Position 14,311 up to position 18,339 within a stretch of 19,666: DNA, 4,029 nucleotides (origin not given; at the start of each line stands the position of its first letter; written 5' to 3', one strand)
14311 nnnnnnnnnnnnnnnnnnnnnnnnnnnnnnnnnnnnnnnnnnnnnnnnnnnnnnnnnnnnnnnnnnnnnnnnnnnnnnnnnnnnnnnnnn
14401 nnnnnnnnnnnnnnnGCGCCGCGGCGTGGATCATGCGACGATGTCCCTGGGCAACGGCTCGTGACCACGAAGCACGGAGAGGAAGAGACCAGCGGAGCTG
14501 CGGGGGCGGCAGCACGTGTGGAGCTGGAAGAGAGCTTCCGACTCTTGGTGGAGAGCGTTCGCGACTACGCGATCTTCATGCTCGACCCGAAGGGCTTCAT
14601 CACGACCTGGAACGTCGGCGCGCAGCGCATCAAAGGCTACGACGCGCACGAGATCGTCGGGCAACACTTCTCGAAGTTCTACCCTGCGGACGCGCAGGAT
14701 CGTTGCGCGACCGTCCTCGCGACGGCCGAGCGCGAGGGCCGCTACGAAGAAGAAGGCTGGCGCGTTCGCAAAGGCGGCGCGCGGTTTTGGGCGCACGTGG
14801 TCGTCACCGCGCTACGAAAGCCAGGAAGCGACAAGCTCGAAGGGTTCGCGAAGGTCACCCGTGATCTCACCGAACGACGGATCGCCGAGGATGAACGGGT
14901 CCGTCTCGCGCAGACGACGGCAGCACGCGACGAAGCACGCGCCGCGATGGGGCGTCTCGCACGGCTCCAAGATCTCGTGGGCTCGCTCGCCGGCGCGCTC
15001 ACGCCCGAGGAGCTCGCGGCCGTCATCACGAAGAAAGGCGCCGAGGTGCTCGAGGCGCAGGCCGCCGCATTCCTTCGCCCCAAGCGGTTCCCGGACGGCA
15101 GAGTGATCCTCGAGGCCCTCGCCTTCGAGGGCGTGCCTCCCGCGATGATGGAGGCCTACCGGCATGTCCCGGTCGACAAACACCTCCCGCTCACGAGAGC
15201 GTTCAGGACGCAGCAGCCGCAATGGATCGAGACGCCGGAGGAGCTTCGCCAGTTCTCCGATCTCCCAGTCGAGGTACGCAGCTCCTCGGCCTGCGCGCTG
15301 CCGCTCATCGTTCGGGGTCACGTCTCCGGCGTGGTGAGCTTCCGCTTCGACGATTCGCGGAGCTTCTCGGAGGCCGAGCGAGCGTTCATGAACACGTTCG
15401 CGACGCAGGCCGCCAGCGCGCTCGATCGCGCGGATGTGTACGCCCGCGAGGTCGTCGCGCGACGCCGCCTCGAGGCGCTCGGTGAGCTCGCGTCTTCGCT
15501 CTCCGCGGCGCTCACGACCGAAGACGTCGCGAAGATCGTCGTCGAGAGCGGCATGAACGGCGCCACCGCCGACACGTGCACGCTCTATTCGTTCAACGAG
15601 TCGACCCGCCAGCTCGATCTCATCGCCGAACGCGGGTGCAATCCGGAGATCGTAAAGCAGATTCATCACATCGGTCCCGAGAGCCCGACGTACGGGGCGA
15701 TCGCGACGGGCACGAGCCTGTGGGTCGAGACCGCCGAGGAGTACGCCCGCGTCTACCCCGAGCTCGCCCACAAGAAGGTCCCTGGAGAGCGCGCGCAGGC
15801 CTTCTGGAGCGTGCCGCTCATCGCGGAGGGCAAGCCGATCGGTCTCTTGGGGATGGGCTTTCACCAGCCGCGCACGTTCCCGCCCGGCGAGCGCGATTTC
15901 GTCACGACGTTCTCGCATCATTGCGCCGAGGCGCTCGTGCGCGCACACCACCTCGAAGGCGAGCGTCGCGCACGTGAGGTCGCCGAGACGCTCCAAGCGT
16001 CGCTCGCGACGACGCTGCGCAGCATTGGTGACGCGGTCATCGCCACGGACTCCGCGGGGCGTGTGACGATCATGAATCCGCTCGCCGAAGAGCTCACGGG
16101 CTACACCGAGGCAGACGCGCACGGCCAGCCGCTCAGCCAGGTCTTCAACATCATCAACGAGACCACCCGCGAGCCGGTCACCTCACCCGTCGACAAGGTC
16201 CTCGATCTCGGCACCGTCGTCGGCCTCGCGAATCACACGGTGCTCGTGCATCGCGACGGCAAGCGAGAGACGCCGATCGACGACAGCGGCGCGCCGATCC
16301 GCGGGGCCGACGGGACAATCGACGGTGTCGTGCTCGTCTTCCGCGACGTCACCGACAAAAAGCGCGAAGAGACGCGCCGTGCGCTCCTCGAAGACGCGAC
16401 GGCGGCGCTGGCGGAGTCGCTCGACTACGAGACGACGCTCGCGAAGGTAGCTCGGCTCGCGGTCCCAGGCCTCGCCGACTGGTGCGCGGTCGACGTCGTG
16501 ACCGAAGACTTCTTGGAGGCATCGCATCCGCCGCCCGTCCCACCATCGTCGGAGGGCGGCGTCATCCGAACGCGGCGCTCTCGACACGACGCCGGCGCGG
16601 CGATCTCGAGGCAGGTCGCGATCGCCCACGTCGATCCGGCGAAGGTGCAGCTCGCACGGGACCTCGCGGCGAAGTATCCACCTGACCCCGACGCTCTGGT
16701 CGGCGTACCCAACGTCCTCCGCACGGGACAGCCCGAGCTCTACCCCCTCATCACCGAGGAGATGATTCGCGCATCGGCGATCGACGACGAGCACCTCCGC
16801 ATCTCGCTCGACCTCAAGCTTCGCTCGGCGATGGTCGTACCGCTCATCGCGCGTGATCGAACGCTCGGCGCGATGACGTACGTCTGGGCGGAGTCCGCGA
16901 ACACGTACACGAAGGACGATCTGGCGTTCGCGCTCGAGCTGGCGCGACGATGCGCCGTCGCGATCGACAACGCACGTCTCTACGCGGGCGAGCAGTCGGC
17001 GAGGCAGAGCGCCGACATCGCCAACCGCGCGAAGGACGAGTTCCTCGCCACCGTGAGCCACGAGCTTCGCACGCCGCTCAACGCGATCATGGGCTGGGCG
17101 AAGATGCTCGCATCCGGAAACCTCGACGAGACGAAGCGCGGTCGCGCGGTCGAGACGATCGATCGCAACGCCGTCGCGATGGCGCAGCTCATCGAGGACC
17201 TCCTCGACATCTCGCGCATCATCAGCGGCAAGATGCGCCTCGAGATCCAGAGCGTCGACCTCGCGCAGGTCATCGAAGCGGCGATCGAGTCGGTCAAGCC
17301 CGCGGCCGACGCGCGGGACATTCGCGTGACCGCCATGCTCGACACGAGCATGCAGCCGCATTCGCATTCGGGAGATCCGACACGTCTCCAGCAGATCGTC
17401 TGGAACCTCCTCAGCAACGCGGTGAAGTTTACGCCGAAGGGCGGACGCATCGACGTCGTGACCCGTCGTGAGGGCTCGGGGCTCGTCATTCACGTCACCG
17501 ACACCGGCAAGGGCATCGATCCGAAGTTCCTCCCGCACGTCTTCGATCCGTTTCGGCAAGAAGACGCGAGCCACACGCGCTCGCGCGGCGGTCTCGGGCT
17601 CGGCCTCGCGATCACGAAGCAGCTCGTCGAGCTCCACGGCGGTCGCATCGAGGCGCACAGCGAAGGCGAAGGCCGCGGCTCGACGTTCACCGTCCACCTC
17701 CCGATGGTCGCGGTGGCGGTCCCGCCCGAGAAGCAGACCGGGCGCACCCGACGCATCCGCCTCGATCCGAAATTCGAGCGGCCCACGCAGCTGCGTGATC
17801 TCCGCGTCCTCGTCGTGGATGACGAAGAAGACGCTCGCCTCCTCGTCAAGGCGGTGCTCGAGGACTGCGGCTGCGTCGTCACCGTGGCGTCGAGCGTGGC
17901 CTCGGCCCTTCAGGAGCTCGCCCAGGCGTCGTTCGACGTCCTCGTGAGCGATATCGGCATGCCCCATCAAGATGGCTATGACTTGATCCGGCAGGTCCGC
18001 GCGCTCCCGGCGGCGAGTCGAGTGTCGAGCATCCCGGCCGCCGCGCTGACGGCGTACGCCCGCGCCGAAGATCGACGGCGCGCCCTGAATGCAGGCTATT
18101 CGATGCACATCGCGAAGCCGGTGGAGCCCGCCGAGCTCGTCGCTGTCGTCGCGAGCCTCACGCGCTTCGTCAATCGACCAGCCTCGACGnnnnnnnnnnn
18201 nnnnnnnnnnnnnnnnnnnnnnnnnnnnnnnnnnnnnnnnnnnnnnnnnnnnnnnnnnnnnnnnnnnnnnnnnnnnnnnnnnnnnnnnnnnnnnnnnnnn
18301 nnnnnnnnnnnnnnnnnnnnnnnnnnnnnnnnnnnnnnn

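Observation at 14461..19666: Soluble multi-PAS/GAF hybrid histidine kinase adjacent to, and possibly translationally coupled with, a membrane-anchored Hanks-type pseudokinase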

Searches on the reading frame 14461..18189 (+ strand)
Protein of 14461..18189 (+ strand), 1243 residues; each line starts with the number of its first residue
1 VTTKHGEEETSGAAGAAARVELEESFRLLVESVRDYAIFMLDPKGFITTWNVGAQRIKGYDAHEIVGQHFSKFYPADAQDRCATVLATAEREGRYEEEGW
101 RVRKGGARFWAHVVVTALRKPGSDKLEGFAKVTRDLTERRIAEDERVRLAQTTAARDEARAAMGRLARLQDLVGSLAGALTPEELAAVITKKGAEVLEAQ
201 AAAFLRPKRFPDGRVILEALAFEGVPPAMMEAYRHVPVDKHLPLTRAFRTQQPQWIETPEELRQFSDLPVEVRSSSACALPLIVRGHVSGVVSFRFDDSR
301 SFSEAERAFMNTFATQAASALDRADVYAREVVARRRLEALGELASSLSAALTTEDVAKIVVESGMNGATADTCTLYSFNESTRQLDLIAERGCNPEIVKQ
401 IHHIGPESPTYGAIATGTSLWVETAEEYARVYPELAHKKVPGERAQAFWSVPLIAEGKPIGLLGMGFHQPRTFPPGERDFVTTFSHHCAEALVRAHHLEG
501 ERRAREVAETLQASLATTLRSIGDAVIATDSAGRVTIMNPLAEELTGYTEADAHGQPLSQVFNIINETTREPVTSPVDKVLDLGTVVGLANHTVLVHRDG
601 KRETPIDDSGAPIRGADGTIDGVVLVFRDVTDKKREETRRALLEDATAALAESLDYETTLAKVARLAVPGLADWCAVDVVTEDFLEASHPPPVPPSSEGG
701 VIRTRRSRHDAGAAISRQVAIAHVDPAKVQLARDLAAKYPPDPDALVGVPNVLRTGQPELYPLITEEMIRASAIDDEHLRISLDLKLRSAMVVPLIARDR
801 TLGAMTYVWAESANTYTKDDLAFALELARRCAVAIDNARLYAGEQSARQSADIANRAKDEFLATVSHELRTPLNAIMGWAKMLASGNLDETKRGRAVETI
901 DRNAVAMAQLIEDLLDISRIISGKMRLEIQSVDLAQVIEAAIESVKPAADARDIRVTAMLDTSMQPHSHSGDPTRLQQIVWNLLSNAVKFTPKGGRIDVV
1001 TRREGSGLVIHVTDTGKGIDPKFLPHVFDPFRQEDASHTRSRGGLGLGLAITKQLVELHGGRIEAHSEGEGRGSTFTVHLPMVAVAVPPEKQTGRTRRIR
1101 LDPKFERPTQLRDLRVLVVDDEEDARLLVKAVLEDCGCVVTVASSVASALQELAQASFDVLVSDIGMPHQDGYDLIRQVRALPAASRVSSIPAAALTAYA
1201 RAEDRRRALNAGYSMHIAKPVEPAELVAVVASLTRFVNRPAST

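Call 5: search_protein_families(library=pfam, proteins=[window:14461-18189:+], max_evalue=0.01)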
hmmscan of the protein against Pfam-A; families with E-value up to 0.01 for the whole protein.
window:14461-18189:+ (1243 aa): 13 families
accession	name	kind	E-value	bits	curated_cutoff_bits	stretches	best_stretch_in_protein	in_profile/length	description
PF13185.12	GAF_2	-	1.2e-37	129.6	28.6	3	180-322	2-136/136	GAF domain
PF02518.31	HATPase_c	-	1.5e-32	112.8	26.4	1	971-1082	1-109/111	Histidine kinase-, DNA gyrase B-, and HSP90-like ATPase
PF01590.32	GAF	-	1.5e-28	100.5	22.4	3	182-321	2-133/133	GAF domain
PF13426.13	PAS_9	-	2.9e-24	85.7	27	2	37-138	3-103/103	PAS domain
PF00072.30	Response_reg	-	5.7e-23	81.7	30.2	1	1116-1230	1-110/111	Response regulator receiver domain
PF00989.32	PAS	-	9.6e-22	77.6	22.6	2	517-630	5-113/113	PAS fold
PF13492.12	GAF_3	-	2.7e-20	73.5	27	3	272-323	78-129/129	GAF domain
PF08448.16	PAS_4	-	1.4e-19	70.8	23.1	2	519-635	1-110/110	PAS fold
PF00512.31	HisKA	-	1.8e-18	66.7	26.9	1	857-922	1-65/66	His Kinase A (phospho-acceptor) domain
PF08447.18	PAS_3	-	3.3e-08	34.1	25.6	1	48-120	2-77/89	PAS fold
PF13188.13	PAS_8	-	1.1e-05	25.6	21.8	0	516-570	4-55/65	PAS domain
PF24820.1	Diguanyl_cycl_sensor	-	0.0032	17.8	28.1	0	37-88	8-59/109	Diguanylate cyclase-like sensor domain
PF13581.12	HATPase_c_2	-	0.0033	17.9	27.4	1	983-1059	39-112/127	Histidine kinase-like ATPase domain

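Call 6: search_protein_families(library=ncbifam, proteins=[window:14461-18189:+], max_evalue=0.01)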
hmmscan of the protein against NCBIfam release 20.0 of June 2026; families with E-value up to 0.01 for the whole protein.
window:14461-18189:+ (1243 aa): 163 families (the best 25 are shown)
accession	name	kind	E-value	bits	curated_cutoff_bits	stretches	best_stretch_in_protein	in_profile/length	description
TIGR02956.1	TMAO_torS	equivalog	6.8e-81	272.7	676.5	1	843-1232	449-818/967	TMAO reductase system sensor histidine kinase/response regulator TorS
NF008318.0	PRK11107.1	equivalog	3.5e-75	253.7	890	2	847-1089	282-525/920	two-component sensor histidine kinase BarA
NF011874.0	PRK15347.1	equivalog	3e-74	250.6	852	2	846-1089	386-621/921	two component system sensor kinase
NF008302.0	PRK11091.1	equivalog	5.3e-68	229.9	838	1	847-1235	272-644/779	aerobic respiration two-component sensor histidine kinase ArcB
NF041947.1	LuxQ_Vibrio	equivalog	9.6e-67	225.5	1200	1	844-1229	458-834/843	quorum-sensing autoinducer 2 sensor kinase/phosphatase LuxQ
NF008099.0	PRK10841.1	equivalog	5.3e-66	223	920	2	846-1094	458-702/949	two-component system sensor histidine kinase RcsC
NF046044.1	PnpS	equivalog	1.8e-65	221.5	400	2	856-1081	168-390/390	two-component system histidine kinase PnpS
NF038297.2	hybrid_HK_HrmK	equivalog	1.4e-63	215.5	725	1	849-1231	226-605/607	hybrid histidine kinase/response regulator HrmK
NF008468.0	PRK11360.1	equivalog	1.2e-62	212.2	646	3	860-1084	398-610/616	two-component system sensor histidine kinase AtoS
NF033092.0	HK_WalK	equivalog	1.3e-61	208.9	725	2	855-1082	369-594/594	cell wall metabolism sensor histidine kinase WalK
NF047874.1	MASE3_PAS_HK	subfamily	1.6e-60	205.6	560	1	853-1085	393-628/655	MASE3 domain-containing sensor histidine kinase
TIGR02966.1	phoR_proteo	equivalog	6.2e-59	199.7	334.2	1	856-1080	112-333/333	phosphate regulon sensor histidine kinase PhoR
NF041832.1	near_NosP_CTERM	subfamily_domain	7.1e-58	196.4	400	1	853-1233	2-369/370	NahK/ErcS family hybrid sensor histidine kinase/response regulator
NF041880.1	EPS_EpsF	equivalog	1.5e-56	191.9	900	2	847-1081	263-492/492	response regulator EpsF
NF047465.1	hybrid_HK_LvrA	exception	1.3e-54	185.5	1200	1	855-1232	199-582/819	hybrid histidine kinase/response regulator LvrA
NF033093.1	HK_VicK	exception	1.4e-43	149.2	680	2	854-1082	205-435/448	cell wall metabolism sensor histidine kinase VicK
NF052573.1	HisKinEspAMyxo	equivalog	7.3e-43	146.6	1400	3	903-1231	438-747/755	serine histidine kinase EspA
NF052574.1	HisKinEspCMyxo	equivalog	2.8e-40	138.3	1200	1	863-1231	422-780/785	serine histidine kinase EspC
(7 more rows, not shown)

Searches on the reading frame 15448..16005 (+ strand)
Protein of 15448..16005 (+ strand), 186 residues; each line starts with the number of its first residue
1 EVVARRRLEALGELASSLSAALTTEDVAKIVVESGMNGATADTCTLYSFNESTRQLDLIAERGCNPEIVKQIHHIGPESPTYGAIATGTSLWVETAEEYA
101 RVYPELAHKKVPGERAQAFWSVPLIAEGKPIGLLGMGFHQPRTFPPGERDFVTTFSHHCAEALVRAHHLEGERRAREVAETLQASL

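Call 89: search_protein_families(library=pfam, proteins=[window:15448-16005:+], max_evalue=0.001)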
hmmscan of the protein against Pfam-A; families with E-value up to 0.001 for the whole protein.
window:15448-16005:+ (186 aa): 3 families
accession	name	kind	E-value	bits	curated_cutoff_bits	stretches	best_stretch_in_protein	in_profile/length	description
PF13185.12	GAF_2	-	4.6e-14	53.2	28.6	1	22-163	2-135/136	GAF domain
PF01590.32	GAF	-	8.9e-09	36.4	22.4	1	25-163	3-133/133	GAF domain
PF13492.12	GAF_3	-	1.2e-05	26.1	27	1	30-163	8-127/129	GAF domain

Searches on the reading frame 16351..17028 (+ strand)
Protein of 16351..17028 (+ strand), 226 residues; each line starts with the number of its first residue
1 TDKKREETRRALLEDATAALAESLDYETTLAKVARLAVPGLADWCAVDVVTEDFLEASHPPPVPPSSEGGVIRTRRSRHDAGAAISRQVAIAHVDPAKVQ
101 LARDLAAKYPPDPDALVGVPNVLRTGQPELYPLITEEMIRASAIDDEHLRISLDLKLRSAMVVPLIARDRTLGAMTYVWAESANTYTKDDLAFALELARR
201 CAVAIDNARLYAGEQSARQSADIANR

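Call 89: search_protein_families(library=pfam, proteins=[window:16351-17028:+], max_evalue=0.001)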
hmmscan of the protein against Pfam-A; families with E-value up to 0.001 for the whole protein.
window:16351-17028:+ (226 aa): 3 families
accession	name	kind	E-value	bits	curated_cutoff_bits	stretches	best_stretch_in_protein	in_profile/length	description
PF01590.32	GAF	-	6.6e-09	36.8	22.4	1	26-205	2-133/133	GAF domain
PF13185.12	GAF_2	-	2e-08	35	28.6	1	110-206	51-136/136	GAF domain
PF13492.12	GAF_3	-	6.4e-05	23.8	27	1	154-207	77-129/129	GAF domain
